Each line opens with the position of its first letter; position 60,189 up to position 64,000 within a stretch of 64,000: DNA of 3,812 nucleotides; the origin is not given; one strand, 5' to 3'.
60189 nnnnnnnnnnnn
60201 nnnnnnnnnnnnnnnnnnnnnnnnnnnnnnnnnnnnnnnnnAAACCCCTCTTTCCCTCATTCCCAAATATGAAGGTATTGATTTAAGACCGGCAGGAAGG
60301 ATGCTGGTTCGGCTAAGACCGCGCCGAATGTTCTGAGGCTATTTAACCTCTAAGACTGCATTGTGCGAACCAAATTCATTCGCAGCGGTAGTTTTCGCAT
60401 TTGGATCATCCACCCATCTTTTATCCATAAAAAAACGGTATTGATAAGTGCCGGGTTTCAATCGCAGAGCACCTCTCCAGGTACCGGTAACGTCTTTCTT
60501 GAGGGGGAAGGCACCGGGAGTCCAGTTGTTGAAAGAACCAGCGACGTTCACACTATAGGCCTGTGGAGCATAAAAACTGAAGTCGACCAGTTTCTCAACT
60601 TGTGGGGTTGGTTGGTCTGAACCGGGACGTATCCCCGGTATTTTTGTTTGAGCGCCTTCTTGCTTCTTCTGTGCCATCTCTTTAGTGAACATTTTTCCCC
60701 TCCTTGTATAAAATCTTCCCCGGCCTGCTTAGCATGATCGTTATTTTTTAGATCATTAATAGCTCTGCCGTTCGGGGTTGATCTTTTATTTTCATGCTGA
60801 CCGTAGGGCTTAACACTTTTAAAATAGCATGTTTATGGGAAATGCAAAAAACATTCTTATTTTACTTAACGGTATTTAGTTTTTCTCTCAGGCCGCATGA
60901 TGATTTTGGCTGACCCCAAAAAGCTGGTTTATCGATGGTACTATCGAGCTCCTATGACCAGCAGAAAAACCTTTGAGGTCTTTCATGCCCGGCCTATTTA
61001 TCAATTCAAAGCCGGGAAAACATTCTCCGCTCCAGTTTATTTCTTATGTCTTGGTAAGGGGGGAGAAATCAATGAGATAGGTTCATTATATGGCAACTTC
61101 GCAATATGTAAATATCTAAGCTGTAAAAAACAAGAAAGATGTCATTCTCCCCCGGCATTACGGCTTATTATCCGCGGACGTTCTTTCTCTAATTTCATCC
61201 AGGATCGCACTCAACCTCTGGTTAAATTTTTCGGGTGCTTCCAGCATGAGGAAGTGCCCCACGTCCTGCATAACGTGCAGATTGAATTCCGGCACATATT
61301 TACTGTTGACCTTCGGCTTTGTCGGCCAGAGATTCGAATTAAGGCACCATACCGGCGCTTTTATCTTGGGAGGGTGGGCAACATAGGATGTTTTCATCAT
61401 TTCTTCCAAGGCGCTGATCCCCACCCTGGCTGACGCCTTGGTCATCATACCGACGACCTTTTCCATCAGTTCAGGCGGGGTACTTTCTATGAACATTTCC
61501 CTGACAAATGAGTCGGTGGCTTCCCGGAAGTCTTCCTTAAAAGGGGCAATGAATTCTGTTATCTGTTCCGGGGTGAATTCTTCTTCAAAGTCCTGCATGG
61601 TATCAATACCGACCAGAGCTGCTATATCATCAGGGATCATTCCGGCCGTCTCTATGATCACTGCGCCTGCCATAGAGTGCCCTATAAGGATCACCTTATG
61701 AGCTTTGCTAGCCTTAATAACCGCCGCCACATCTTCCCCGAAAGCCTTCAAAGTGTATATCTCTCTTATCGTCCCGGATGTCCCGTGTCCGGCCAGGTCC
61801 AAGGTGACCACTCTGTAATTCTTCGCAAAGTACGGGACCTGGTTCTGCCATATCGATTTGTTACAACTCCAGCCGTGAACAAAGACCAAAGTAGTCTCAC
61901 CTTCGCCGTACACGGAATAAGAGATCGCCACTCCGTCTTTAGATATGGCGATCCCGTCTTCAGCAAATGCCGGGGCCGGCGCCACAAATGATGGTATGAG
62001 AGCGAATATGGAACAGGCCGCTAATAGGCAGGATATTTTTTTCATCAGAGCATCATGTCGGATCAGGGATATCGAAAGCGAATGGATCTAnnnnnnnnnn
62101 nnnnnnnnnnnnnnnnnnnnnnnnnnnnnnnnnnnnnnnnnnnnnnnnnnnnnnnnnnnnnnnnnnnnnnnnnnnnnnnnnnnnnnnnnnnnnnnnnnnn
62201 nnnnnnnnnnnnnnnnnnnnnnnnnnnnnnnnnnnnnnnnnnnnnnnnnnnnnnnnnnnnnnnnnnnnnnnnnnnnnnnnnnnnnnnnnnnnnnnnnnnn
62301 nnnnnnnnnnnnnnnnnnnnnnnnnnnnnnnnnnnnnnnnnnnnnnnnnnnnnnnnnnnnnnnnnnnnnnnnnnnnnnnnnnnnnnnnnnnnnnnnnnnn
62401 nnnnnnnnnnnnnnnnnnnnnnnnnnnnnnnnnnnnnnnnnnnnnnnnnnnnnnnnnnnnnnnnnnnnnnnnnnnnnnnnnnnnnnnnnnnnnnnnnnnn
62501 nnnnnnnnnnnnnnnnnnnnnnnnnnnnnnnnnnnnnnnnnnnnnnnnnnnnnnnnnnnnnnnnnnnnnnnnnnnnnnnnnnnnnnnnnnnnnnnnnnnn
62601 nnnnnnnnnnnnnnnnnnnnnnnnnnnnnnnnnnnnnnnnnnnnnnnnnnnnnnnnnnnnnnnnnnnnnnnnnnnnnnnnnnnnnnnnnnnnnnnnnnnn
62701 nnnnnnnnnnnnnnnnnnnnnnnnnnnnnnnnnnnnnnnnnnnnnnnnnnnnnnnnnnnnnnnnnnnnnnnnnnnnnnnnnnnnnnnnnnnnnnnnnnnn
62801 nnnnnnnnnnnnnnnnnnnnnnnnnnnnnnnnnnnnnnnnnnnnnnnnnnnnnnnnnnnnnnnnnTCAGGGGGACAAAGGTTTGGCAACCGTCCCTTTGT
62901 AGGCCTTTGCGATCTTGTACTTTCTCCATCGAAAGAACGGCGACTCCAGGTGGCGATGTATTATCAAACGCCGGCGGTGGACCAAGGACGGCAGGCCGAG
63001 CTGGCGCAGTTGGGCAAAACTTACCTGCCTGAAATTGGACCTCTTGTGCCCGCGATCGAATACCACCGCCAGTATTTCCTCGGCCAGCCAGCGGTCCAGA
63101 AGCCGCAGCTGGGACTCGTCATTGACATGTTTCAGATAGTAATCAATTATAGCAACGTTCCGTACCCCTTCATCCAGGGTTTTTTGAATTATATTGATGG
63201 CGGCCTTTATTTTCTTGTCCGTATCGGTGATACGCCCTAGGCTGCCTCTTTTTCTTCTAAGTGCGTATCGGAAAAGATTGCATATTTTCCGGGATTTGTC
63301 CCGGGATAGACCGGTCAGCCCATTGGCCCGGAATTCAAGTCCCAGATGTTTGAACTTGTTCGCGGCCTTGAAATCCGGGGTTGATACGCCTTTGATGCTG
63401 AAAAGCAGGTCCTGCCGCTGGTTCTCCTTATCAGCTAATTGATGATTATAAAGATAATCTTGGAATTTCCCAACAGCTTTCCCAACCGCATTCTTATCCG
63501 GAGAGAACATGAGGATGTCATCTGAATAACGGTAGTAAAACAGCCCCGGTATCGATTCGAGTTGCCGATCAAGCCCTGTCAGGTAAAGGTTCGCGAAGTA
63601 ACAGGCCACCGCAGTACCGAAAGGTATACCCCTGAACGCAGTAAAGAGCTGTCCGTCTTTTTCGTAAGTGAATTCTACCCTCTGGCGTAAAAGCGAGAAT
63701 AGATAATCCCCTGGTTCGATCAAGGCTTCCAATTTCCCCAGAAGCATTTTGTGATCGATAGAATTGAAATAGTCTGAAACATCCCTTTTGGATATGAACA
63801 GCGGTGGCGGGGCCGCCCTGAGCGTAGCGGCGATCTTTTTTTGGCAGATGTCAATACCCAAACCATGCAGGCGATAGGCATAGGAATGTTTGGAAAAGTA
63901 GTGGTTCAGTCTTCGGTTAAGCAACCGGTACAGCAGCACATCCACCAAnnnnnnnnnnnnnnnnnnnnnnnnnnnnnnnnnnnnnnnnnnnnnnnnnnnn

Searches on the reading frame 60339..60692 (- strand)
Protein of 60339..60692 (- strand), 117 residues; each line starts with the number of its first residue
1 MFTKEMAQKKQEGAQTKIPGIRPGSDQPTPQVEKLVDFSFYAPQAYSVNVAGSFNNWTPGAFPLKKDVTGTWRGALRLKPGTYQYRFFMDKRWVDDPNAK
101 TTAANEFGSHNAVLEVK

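Call 48: search_protein_families(library=pfam, proteins=[window:60339-60692:-])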
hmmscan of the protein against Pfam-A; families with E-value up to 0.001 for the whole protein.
window:60339-60692:- (117 aa): 2 families
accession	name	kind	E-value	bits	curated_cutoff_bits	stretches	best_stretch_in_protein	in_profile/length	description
PF16561.11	AMPK1_CBM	-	2.2e-13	50.6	26.8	1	44-117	10-80/85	Glycogen recognition site of AMP-activated protein kinase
PF02922.24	CBM_48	-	4e-10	40.3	22.4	1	34-93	11-72/83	Carbohydrate-binding module 48 (Isoamylase N-terminal domain)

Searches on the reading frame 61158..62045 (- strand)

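Call 48: search_protein_families(library=pfam, proteins=[window:61158-62045:-])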
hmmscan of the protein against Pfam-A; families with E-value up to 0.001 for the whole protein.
window:61158-62045:- (295 aa): 3 families
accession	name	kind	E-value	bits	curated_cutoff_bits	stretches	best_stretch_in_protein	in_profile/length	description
PF12697.13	Abhydrolase_6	-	3.7e-21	77.2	26.3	1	53-276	1-216/217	Alpha/beta hydrolase family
PF00561.26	Abhydrolase_1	-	1.7e-20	74.2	25.8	1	52-177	2-127/245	alpha/beta hydrolase fold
PF12146.15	Hydrolase_4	-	8.3e-12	45.3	27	1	51-172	5-132/239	Serine aminopeptidase, S33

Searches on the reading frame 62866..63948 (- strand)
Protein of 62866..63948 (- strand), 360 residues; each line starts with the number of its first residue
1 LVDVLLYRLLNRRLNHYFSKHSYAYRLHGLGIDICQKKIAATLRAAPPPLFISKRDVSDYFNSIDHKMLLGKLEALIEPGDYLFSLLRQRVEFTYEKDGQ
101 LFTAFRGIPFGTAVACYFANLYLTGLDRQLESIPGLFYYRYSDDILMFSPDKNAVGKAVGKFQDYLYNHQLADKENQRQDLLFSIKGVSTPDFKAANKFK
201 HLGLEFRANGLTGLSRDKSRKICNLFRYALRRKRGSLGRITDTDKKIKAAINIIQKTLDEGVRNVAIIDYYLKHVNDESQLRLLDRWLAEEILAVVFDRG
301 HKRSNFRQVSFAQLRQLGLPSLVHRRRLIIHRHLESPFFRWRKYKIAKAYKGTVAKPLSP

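Call 48: search_protein_families(library=pfam, proteins=[window:62866-63948:-])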
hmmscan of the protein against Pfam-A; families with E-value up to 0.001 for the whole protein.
window:62866-63948:- (360 aa): 1 family
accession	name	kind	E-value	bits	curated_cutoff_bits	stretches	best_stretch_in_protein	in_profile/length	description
PF00078.32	RVT_1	-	1.3e-16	61.4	29.6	1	6-172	18-183/205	Reverse transcriptase (RNA-dependent DNA polymerase)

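Call 67: search_protein_families(library=padloc, proteins=[window:62866-63948:-], max_evalue=0.001)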
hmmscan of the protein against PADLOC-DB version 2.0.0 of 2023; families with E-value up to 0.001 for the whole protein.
window:62866-63948:- (360 aa): 56 families (the best 25 are shown)
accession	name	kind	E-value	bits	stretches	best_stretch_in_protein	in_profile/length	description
PDLC03764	RT_UG26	-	8.2e-36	121.6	1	6-325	88-391/398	DRT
PDLC03779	RT_UG4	-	5.1e-26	89.5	1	3-172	71-237/307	DRT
PDLC03766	Drt9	-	3e-24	83.7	1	5-222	116-319/488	DRT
PDLC01136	RT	-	2.5e-22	77.6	1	5-171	87-235/263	RT (reverse transcriptase)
PDLC03768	Drt3a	-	4.2e-21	73.9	1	49-312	134-371/411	DRT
PDLC02063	Cas1_IIIb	-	6.5e-21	72.5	1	9-178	95-258/617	-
PDLC03754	RT_UG17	-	9.9e-21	72.1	1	38-291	117-350/429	DRT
PDLC03757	Drt2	-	3.5e-17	60.6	1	98-210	285-386/502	DRT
PDLC03773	RT_UG34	-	9.8e-17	59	1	53-168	153-274/512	DRT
PDLC03778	RT_UG39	-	1.6e-16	58.4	2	104-176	290-363/541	DRT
PDLC03765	RT_UG27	-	1.6e-16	58.3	1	21-298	102-356/420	DRT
PDLC02175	Drt3a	-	3.6e-16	57.4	1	48-211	107-264/417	-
PDLC03759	RT_UG21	-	1.1e-15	55.4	1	51-171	143-255/503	DRT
PDLC03756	RT_UG19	-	1.5e-15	55.3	1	51-192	148-281/562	DRT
PDLC02174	Drt3a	-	5e-15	53.7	1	48-289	108-345/403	-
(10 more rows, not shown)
